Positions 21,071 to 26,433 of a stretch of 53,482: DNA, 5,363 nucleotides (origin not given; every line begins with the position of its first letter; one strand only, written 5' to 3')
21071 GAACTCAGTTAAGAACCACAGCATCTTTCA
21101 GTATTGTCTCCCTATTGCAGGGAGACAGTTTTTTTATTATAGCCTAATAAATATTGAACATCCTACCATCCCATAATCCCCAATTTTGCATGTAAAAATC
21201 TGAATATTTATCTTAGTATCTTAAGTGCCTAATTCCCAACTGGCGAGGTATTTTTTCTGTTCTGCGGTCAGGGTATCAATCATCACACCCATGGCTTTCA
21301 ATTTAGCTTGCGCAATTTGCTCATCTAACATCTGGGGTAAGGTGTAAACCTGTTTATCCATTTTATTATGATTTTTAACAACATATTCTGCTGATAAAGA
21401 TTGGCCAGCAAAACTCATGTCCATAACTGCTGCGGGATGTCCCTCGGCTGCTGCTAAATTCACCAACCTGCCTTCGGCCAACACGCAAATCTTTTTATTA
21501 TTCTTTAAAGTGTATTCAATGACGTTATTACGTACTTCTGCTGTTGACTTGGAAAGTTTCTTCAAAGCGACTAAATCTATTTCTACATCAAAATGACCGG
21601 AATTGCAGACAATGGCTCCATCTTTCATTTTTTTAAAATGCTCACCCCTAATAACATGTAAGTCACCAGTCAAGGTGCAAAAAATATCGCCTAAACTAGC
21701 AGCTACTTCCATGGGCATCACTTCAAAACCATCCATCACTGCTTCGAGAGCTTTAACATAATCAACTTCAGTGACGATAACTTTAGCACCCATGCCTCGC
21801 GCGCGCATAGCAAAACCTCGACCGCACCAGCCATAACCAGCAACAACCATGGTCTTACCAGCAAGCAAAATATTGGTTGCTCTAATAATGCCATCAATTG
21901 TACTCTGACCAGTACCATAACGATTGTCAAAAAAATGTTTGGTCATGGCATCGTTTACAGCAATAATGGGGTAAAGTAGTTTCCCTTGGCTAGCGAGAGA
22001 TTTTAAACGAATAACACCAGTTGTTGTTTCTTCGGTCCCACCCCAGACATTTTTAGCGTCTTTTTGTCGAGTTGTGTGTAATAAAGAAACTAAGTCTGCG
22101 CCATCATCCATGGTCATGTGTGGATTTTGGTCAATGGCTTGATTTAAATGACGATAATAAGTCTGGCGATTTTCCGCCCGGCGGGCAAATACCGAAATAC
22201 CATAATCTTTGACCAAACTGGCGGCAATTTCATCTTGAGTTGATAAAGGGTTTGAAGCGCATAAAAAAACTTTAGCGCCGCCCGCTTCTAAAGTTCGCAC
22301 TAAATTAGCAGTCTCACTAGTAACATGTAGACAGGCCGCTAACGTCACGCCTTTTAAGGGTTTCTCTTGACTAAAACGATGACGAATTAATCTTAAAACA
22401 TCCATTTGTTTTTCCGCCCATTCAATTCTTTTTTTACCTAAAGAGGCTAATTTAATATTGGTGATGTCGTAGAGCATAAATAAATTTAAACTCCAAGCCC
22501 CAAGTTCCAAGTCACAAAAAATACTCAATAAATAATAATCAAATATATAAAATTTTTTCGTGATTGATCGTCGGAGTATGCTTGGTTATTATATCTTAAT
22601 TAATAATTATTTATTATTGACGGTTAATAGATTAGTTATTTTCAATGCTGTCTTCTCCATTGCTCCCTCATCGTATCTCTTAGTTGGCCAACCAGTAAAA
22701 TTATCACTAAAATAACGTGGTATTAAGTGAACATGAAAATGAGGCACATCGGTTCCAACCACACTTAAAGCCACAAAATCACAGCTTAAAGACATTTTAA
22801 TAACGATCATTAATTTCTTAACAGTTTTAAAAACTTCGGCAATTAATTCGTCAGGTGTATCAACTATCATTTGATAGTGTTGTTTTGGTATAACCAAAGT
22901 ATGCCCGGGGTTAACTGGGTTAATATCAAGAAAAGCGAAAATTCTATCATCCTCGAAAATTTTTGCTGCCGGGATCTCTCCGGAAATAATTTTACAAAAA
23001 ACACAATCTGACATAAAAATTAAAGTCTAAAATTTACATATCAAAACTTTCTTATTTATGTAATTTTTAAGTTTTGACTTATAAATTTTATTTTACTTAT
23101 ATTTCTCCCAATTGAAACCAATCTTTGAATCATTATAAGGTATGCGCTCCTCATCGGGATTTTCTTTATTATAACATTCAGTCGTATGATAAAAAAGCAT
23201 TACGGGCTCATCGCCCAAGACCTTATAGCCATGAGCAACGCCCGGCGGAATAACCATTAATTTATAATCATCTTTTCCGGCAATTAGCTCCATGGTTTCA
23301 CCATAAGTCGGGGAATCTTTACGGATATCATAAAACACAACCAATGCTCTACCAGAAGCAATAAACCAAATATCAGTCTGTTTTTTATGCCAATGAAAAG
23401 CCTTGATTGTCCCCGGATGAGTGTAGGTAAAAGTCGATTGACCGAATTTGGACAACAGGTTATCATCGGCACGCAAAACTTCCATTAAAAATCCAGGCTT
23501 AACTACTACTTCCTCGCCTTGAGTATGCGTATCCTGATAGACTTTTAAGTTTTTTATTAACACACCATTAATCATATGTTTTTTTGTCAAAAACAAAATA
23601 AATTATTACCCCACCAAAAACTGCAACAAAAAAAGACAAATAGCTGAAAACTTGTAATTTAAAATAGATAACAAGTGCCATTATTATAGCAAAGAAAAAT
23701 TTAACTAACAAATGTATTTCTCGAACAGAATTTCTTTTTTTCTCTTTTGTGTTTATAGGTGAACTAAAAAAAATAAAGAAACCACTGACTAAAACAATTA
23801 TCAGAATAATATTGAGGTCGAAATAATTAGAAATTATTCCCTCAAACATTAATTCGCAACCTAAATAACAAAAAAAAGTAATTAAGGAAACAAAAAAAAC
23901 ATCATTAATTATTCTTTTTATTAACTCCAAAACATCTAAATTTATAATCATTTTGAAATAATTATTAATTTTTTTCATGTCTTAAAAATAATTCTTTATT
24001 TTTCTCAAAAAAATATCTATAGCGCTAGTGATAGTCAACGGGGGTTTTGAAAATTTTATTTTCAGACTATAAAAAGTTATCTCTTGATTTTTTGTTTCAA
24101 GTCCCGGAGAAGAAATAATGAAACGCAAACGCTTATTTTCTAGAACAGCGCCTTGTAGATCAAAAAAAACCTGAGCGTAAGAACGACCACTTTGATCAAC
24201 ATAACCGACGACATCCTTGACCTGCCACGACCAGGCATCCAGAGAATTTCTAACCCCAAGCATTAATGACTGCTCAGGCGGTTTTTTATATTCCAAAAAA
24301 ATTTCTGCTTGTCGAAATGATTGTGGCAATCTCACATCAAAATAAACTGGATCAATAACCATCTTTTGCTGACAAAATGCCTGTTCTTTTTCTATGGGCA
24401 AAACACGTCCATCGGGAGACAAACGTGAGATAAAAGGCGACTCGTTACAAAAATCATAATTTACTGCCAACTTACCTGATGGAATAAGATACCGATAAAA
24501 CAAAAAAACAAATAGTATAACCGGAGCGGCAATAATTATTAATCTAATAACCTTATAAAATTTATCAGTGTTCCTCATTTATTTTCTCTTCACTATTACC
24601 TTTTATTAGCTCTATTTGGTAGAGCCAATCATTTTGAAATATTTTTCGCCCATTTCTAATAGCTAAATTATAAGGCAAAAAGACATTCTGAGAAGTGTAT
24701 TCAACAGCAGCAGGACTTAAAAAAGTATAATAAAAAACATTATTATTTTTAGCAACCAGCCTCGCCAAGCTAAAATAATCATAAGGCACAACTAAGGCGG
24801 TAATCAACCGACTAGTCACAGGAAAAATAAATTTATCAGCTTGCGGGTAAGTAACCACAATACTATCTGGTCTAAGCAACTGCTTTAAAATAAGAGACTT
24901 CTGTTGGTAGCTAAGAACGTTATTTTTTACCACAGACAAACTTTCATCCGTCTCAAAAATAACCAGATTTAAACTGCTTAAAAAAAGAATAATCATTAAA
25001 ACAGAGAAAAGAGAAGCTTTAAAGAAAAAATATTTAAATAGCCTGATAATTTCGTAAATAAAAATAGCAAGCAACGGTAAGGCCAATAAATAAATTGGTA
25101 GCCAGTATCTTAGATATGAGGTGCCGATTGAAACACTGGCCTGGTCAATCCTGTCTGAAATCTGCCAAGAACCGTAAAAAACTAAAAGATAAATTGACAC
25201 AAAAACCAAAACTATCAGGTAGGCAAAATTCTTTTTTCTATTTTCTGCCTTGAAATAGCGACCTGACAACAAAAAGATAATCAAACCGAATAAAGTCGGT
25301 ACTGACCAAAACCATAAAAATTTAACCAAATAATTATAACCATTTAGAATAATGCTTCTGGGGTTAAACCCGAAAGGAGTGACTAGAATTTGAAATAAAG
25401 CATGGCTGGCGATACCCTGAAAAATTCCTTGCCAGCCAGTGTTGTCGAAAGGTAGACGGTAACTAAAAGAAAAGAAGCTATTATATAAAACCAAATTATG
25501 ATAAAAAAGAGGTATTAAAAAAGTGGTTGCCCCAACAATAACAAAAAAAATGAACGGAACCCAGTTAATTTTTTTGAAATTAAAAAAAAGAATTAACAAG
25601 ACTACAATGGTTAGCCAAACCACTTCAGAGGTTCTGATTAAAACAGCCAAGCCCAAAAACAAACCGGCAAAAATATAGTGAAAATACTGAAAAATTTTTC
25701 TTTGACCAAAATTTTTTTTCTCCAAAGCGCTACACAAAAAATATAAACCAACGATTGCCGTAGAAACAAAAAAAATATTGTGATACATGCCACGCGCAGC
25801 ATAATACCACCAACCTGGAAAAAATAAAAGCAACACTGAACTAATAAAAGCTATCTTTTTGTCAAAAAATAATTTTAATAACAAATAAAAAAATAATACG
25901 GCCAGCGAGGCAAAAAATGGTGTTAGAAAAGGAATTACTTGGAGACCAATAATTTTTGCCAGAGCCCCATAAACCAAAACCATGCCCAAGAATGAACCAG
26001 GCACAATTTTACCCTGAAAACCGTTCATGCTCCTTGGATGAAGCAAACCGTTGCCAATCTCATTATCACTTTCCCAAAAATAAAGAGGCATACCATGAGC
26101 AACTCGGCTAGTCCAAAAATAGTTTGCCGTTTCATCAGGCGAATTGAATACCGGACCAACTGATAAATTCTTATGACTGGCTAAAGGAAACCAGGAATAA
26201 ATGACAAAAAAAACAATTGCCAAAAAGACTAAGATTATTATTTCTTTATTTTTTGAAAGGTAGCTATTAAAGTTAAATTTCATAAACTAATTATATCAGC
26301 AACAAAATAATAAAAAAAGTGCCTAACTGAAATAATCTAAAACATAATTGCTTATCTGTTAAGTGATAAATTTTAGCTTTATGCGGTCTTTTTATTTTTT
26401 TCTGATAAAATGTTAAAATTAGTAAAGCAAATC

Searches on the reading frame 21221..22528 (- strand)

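Call 50: search_protein_families(library=pfam, proteins=[window:21221-22528:-])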
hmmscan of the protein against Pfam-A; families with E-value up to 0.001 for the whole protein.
window:21221-22528:- (435 aa): 4 families
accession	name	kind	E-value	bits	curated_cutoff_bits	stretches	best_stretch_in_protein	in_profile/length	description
PF05221.23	AdoHcyase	-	6.1e-64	216.5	25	2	20-157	2-143/299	S-adenosyl-L-homocysteine hydrolase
PF00670.27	AdoHcyase_NAD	-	1.8e-54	184.7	27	1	202-362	1-161/162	S-adenosyl-L-homocysteine hydrolase, NAD binding domain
PF02826.25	2-Hacid_dh_C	-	3.9e-08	33.3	25.1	1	221-312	33-128/178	D-isomer specific 2-hydroxyacid dehydrogenase, NAD binding domain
PF07991.19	KARI_N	-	1.9e-07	31.2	20.6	1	222-324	2-108/165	Acetohydroxy acid isomeroreductase, NADPH-binding domain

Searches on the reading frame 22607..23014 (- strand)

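Call 50: search_protein_families(library=pfam, proteins=[window:22607-23014:-])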
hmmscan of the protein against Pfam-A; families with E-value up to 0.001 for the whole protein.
window:22607-23014:- (135 aa): 3 families
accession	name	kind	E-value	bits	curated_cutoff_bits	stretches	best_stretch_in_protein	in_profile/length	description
PF01230.28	HIT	-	3e-22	79.5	21.5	1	12-101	2-96/98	HIT domain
PF11969.13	DcpS_C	-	9.3e-14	52.3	24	1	4-103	2-105/114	Scavenger mRNA decapping enzyme C-term binding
PF04677.20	CwfJ_C_1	-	0.00012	22.4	21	1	23-99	33-108/122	Protein similar to CwfJ C-terminus 1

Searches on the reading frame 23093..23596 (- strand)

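Call 50: search_protein_families(library=pfam, proteins=[window:23093-23596:-])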
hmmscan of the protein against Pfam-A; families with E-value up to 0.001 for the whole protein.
window:23093-23596:- (167 aa): 4 families
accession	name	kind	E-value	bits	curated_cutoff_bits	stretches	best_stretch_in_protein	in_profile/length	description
PF00908.23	dTDP_sugar_isom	-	8.5e-22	78.1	27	1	9-164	4-153/168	dTDP-4-dehydrorhamnose 3,5-epimerase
PF14667.12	Polysacc_synt_C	-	1.5e-12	48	28.7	1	35-148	6-109/111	Polysaccharide biosynthesis C-terminal domain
PF07883.17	Cupin_2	-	6.9e-07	29.3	27.2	1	60-135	6-67/70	Cupin domain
PF00190.28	Cupin_1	-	0.00017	21.6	22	1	48-136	28-111/151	Cupin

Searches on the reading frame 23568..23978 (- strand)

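Call 50: search_protein_families(library=pfam, proteins=[window:23568-23978:-])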
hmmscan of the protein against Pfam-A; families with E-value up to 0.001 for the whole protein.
window:23568-23978:- (136 aa): 1 family
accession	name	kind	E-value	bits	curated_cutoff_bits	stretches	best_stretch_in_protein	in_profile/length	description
PF04647.20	AgrB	-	0.00031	20.6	23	1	29-127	79-177/185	Accessory gene regulator B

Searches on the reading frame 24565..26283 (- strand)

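Call 21: search_protein_families(library=pfam, proteins=[window:24565-26283:-])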
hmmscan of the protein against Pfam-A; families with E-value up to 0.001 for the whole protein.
window:24565-26283:- (572 aa): 1 family
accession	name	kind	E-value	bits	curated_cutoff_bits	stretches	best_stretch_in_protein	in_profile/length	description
PF13231.12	PMT_2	-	9.9e-06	26.3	26.1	1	123-260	30-158/160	Dolichyl-phosphate-mannose-protein mannosyltransferase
